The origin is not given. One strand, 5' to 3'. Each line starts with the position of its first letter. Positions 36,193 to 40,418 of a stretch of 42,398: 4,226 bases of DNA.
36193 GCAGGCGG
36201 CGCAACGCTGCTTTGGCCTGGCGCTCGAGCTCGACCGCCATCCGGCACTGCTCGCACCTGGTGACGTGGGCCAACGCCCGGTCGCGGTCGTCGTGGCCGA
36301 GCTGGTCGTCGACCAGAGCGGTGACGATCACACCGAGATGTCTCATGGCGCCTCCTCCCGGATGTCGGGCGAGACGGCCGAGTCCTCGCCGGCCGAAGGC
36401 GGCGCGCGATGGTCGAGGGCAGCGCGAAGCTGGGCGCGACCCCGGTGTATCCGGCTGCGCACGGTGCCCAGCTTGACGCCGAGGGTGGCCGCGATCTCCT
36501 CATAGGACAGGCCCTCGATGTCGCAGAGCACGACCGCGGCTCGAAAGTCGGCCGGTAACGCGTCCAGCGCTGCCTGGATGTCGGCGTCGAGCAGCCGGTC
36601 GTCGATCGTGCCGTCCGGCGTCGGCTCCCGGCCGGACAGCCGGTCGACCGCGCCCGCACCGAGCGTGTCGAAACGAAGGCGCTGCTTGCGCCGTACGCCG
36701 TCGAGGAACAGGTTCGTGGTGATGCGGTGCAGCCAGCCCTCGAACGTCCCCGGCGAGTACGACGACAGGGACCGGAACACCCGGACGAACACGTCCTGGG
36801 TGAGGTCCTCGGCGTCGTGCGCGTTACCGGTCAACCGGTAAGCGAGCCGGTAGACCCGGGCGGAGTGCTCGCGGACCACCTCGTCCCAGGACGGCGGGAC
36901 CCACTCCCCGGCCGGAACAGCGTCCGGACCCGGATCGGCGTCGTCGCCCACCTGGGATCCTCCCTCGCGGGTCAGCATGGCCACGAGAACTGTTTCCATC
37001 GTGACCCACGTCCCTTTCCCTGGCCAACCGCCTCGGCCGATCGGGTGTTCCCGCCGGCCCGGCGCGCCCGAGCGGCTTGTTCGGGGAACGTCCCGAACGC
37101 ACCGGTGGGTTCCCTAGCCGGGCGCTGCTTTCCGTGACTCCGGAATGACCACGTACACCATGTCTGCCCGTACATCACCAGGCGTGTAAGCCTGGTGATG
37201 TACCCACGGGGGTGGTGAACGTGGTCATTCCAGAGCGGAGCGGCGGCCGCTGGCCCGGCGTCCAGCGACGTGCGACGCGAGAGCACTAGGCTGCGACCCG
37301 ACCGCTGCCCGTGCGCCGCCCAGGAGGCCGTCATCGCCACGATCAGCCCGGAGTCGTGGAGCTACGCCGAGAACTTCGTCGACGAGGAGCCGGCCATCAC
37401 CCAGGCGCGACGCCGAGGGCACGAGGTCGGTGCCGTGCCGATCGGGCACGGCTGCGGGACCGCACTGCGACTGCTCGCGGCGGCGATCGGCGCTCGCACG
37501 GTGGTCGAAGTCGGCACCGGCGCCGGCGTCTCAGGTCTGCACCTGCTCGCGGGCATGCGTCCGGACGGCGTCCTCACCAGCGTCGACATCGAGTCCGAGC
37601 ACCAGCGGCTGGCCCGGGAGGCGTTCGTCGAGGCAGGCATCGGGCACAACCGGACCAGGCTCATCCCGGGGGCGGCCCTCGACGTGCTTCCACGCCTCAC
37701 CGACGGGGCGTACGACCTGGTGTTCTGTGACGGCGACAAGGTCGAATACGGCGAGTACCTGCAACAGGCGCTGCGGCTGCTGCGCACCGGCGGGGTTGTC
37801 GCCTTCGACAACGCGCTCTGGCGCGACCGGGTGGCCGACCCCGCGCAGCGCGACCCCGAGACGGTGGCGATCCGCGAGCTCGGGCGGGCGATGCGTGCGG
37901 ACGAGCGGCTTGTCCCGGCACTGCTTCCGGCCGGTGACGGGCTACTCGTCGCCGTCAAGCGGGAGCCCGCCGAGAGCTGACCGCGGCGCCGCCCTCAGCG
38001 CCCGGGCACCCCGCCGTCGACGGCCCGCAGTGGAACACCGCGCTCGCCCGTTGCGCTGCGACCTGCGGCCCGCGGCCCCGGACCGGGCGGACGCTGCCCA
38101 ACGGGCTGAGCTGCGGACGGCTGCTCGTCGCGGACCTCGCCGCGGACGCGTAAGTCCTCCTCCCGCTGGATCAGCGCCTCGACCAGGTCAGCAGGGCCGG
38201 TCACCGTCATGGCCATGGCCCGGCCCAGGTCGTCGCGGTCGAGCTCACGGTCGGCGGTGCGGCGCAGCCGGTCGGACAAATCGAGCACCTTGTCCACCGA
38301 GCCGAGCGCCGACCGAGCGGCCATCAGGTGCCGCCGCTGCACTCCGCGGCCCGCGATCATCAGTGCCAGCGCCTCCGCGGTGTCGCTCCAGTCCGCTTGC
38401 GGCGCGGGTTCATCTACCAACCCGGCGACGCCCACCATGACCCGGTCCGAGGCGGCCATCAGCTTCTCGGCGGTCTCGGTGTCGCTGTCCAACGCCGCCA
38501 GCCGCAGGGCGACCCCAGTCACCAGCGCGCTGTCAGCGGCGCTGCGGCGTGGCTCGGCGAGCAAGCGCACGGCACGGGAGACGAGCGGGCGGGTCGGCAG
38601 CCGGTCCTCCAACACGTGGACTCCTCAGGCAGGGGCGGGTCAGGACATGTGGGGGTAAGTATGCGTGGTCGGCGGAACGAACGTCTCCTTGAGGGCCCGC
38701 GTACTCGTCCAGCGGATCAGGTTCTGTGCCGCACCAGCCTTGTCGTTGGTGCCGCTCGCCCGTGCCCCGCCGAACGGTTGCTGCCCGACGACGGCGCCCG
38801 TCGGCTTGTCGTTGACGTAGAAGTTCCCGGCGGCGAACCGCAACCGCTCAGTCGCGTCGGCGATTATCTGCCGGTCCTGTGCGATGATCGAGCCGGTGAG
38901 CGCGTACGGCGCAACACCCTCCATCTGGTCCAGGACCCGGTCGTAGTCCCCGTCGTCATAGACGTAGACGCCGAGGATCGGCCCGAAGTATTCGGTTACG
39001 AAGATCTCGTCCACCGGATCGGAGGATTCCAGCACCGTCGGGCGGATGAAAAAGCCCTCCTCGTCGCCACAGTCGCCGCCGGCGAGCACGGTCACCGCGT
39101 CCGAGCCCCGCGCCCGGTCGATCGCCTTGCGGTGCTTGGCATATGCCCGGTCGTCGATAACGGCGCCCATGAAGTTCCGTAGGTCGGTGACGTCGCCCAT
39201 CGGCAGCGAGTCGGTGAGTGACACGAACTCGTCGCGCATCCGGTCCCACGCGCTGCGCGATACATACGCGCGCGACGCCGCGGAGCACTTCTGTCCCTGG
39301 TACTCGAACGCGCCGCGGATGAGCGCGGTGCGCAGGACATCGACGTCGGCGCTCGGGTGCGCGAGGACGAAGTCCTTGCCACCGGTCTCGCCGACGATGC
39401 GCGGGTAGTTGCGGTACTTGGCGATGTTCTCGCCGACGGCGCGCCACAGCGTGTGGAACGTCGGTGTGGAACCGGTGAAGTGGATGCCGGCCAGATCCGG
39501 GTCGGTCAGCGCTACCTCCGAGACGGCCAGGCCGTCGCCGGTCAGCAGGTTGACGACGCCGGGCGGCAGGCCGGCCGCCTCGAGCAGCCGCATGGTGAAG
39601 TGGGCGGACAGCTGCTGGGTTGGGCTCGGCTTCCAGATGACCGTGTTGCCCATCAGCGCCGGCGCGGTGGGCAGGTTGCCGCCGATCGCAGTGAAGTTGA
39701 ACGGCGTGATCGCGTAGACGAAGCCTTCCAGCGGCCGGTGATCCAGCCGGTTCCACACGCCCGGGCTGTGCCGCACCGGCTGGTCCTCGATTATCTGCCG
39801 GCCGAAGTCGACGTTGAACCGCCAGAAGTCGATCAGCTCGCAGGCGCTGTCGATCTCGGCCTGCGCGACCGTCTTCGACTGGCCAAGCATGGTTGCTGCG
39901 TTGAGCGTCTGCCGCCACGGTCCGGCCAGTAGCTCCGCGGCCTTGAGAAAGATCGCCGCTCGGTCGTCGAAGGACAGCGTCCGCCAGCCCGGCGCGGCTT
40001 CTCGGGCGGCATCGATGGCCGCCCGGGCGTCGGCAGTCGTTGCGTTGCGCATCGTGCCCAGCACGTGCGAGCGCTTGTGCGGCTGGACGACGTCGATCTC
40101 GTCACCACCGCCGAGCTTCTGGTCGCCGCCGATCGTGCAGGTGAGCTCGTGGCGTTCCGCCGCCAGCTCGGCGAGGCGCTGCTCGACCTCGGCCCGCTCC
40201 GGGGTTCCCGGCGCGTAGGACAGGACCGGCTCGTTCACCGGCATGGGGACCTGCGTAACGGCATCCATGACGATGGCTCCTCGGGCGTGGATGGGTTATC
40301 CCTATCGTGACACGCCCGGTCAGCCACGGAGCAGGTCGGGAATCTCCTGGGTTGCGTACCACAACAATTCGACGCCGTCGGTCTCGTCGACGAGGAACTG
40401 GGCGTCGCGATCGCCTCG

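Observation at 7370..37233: Dispersed ~80-90 nt palindromic repeat family: six intergenic copies plus a relic in 42 kb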

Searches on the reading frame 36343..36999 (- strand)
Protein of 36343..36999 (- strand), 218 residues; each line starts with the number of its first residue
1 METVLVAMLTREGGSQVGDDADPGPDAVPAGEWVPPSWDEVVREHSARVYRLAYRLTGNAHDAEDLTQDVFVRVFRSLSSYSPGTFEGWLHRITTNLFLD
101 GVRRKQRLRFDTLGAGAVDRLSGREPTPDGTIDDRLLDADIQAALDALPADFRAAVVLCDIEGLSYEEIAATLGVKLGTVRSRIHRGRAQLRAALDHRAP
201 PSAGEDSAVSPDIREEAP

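Call 8: search_protein_families(library=pfam, proteins=[window:36343-36999:-])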
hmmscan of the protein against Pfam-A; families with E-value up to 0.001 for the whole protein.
window:36343-36999:- (218 aa): 5 families
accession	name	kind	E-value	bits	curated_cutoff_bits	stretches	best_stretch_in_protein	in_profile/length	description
PF04542.20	Sigma70_r2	-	9.3e-21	73.8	24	1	42-107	2-70/71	Sigma-70 region 2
PF08281.18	Sigma70_r4_2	-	1.6e-18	66.5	25.7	1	140-191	3-54/54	Sigma-70, region 4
PF04545.22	Sigma70_r4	-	6.8e-13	48.4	24.1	1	144-193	1-50/50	Sigma-70, region 4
PF13384.12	HTH_23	-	0.00011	22.4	24.6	1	155-186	10-40/50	Homeodomain-like domain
PF07638.17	Sigma70_ECF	-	0.00029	21.2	21.1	1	89-196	78-184/185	ECF sigma factor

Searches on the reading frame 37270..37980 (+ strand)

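Call 8: search_protein_families(library=pfam, proteins=[window:37270-37980:+])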
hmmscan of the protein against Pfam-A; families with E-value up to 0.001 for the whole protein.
window:37270-37980:+ (236 aa): 5 families
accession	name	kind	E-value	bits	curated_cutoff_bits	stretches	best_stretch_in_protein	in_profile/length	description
PF01596.23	Methyltransf_3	-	2.7e-34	118.7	22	1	55-230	25-203/204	O-methyltransferase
PF13578.12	Methyltransf_24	-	2e-14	54.8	26.3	1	79-181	1-104/105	Methyltransferase domain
PF13649.12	Methyltransf_25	-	1.4e-07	32.5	27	1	78-175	1-97/97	Methyltransferase domain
PF13847.12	Methyltransf_31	-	1e-06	29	27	1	76-183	5-113/145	Methyltransferase domain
PF08241.18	Methyltransf_11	-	0.00022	22.2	21.2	1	80-179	2-95/95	Methyltransferase domain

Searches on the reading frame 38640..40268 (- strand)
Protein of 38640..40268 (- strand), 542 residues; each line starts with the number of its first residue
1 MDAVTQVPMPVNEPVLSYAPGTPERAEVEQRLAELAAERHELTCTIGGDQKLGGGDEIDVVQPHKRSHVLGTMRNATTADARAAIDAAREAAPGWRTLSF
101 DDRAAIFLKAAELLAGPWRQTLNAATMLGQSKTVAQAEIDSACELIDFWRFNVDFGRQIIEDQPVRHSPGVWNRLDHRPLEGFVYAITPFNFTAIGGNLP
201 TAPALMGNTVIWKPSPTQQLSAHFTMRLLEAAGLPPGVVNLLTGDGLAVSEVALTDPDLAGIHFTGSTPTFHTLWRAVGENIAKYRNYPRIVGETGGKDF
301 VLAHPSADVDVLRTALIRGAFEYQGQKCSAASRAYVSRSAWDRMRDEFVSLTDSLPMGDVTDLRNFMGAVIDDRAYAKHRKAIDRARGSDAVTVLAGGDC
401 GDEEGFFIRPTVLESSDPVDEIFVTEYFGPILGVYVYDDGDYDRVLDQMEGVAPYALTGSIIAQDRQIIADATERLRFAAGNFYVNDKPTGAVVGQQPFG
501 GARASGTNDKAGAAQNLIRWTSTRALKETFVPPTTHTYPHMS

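Call 8: search_protein_families(library=pfam, proteins=[window:38640-40268:-])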
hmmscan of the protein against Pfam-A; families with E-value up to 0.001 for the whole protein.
window:38640-40268:- (542 aa): 1 family
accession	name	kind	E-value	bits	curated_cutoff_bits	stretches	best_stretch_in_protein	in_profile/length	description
PF00171.27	Aldedh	-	3.4e-98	329.6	23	1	56-524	7-459/461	Aldehyde dehydrogenase family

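Call 9: find_encoding_contigs(protein=window:38640-40268:-, flank=10000, max_places=6)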
Protein window:38640-40268:- (542 aa): no gene with exactly this product is on record in the collection.
